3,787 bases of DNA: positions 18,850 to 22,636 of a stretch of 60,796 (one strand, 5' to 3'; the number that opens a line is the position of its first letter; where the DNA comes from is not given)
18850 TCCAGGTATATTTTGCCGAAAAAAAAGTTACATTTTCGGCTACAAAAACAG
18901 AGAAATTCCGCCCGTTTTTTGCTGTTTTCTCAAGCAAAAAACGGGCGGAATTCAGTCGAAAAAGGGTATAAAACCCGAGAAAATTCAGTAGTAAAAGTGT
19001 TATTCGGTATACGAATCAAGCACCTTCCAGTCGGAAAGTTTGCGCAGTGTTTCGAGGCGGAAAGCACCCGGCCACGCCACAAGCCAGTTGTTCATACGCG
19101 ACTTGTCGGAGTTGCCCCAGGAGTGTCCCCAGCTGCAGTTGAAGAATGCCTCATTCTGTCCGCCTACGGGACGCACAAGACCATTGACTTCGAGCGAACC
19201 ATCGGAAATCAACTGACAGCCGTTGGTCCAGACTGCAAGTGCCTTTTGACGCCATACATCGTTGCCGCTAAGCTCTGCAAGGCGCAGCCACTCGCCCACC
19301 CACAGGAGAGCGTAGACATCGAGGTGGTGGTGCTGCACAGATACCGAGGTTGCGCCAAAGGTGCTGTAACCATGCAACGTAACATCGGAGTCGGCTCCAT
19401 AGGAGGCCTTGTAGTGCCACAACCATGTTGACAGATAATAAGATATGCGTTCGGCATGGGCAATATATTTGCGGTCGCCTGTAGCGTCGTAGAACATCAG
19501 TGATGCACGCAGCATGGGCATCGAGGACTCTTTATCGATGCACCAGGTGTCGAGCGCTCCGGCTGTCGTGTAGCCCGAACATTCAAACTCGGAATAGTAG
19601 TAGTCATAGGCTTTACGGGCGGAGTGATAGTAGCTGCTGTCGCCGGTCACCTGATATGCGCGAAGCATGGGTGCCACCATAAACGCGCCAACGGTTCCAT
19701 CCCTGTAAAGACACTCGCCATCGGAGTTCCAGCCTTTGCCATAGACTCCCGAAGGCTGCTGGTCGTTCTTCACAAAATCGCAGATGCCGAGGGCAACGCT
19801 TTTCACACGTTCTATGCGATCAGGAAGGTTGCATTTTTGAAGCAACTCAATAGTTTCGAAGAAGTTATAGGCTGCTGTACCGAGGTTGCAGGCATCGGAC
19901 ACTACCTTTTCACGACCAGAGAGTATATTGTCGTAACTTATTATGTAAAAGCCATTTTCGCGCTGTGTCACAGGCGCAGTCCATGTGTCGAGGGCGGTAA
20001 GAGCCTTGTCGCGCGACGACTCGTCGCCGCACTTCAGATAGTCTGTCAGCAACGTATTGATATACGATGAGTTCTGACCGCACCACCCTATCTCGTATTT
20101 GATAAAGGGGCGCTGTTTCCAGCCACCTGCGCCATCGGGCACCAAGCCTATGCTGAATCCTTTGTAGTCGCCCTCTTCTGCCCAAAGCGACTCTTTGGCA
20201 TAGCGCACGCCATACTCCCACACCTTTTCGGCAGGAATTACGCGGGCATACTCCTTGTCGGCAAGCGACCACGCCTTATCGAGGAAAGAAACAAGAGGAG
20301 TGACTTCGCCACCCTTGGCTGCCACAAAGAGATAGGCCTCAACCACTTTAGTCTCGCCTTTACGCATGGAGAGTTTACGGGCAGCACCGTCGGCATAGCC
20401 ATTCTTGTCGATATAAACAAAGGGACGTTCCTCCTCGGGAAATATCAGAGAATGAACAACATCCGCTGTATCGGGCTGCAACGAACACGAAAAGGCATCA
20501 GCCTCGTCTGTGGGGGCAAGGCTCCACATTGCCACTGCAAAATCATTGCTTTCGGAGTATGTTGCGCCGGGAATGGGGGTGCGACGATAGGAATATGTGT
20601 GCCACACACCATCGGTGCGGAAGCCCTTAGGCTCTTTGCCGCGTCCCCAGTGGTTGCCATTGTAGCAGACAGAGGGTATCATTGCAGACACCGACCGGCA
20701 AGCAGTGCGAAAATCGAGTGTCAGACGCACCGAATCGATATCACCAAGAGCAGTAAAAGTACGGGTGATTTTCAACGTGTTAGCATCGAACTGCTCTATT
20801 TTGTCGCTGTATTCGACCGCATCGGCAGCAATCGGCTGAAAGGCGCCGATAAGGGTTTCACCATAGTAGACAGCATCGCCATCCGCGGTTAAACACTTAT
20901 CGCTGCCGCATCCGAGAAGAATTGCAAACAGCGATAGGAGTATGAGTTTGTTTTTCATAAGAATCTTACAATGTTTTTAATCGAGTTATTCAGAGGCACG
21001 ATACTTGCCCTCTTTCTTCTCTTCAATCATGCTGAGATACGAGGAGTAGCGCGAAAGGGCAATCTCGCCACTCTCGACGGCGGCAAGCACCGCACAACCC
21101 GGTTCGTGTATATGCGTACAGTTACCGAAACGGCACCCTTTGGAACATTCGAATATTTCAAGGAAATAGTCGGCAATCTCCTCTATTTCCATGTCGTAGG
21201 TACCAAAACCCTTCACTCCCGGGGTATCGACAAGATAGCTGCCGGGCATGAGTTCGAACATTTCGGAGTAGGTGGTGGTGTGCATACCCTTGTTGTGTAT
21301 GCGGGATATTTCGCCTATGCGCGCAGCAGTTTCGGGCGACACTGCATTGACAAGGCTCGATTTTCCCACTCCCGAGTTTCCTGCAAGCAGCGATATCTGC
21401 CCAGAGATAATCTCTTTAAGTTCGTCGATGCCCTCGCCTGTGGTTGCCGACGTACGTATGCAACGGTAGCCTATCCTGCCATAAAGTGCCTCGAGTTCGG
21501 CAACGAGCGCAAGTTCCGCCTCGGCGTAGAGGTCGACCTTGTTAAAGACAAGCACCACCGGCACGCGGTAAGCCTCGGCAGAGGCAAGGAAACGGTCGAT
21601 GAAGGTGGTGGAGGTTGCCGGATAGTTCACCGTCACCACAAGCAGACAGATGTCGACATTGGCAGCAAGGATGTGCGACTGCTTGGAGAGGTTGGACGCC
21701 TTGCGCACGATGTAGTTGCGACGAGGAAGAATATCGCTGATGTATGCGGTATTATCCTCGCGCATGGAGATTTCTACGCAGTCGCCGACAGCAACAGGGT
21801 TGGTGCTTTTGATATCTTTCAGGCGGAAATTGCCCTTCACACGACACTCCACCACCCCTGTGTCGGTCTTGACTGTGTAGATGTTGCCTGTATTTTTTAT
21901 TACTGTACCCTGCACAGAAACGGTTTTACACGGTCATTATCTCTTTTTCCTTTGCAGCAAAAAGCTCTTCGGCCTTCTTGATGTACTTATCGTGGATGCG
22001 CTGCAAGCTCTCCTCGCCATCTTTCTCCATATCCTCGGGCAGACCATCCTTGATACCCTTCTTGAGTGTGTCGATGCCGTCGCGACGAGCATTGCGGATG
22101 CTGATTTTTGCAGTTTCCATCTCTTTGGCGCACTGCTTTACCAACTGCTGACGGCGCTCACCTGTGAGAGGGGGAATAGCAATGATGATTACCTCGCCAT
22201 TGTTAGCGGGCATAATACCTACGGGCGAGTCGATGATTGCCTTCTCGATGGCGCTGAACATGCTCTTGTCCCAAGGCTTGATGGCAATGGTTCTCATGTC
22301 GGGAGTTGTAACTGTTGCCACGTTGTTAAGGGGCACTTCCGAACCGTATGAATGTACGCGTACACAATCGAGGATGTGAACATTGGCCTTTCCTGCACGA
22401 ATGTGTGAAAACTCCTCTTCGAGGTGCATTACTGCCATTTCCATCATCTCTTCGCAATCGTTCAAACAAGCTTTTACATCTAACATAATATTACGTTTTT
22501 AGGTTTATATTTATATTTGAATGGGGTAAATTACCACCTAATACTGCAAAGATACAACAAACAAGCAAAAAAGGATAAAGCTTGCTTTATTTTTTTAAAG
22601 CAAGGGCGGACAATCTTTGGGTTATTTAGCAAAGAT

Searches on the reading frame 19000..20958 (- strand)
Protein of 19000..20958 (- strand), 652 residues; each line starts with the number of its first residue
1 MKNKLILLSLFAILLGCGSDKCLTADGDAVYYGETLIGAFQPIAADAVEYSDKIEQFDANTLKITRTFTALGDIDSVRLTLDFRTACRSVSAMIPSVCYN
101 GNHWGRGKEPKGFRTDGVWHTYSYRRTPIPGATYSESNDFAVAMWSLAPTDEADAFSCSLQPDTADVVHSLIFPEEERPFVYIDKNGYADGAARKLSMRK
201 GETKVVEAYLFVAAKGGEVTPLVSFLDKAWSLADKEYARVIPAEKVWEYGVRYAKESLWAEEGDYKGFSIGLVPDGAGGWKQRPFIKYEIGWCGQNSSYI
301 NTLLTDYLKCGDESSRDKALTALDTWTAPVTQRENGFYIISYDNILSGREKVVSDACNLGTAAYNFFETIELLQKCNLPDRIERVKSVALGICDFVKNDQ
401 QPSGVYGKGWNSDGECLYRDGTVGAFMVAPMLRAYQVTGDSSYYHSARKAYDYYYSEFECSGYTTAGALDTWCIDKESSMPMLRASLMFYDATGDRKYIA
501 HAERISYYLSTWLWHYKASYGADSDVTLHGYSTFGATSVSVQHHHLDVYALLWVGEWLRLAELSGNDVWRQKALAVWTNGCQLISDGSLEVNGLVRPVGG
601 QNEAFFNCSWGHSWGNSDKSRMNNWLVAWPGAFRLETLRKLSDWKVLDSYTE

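Call 6: search_protein_families(library=pfam, proteins=[window:19000-20958:-], max_evalue=0.001)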
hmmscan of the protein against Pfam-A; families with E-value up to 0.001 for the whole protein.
window:19000-20958:- (652 aa): 1 family
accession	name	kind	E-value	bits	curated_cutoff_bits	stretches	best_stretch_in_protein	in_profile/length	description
PF06662.19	C5-epim_C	-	0.00024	21.1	23.3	0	425-464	32-71/188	D-glucuronyl C5-epimerase C-terminus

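Call 64: search_protein_families(library=ncbifam, proteins=[window:19000-20958:-], max_evalue=1)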
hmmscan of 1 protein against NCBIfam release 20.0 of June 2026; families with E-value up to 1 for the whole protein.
window:19000-20958:- (652 aa): 0 families

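Call 65: search_solved_structures(query=window:19000-20958:-, max_evalue=1)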
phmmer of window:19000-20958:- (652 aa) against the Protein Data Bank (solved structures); distinct sequences matched with E-value up to 1: 4.
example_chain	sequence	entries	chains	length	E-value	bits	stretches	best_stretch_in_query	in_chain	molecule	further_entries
5agd_A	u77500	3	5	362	0.0045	18.6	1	430-513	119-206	ALPHA-1,6-MANNANASE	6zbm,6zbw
4bok_A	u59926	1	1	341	0.0047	18.6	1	430-513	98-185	ALPHA-1,6-MANNANASE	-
4boj_A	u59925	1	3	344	0.0047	18.6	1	430-513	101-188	ALPHA-1,6-MANNANASE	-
4d4a_A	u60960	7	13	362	0.0051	18.4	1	430-513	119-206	ALPHA-1,6-MANNANASE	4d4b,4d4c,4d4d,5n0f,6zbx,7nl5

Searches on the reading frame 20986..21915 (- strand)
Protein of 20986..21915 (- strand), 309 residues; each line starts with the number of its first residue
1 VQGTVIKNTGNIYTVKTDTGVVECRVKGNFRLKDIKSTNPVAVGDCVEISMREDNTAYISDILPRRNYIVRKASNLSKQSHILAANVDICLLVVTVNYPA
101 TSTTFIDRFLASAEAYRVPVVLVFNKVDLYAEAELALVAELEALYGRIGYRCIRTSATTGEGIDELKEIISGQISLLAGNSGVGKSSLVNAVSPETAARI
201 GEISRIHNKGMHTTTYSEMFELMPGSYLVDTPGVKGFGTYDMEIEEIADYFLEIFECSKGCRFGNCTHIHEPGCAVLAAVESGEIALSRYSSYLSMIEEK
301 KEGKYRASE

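Call 63: search_protein_families(library=pfam, proteins=[window:20986-21915:-], max_evalue=0.0001)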
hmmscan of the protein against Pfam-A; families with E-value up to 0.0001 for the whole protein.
window:20986-21915:- (309 aa): 8 families
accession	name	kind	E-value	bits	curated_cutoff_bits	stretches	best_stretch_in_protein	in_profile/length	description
PF03193.22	RsgA_GTPase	-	7.1e-54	182.7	30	1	62-238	1-172/174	RsgA GTPase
PF16745.11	RsgA_N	-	4.2e-17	62.1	27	1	2-59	1-54/54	RsgA N-terminal domain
PF02421.24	FeoB_N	-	3.9e-08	33.4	27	0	116-168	104-154/156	Ferrous iron transport protein B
PF01926.29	MMR_HSR1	-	1.5e-07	32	21.9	1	177-238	4-67/113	50S ribosome-binding GTPase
PF00009.33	GTP_EFTU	-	4.9e-07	30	26.5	1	84-171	90-183/188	Elongation factor Tu GTP binding domain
PF16897.10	MMR_HSR1_Xtn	-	9.2e-06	26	35.2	1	93-174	33-104/106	C-terminal region of MMR_HSR1 domain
PF13191.12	AAA_16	-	1e-05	26.5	32.6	0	172-195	22-47/167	AAA ATPase domain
PF00071.28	Ras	-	5.9e-05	23.1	21.6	0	90-168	75-154/162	Ras family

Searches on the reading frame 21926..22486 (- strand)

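Call 6: search_protein_families(library=pfam, proteins=[window:21926-22486:-], max_evalue=0.001)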
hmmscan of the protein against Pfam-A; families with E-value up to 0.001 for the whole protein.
window:21926-22486:- (186 aa): 1 family
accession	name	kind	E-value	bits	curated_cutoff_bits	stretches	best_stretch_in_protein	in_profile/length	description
PF01765.24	RRF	-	3.2e-61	206.4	29.7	1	22-184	1-164/164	Ribosome recycling factor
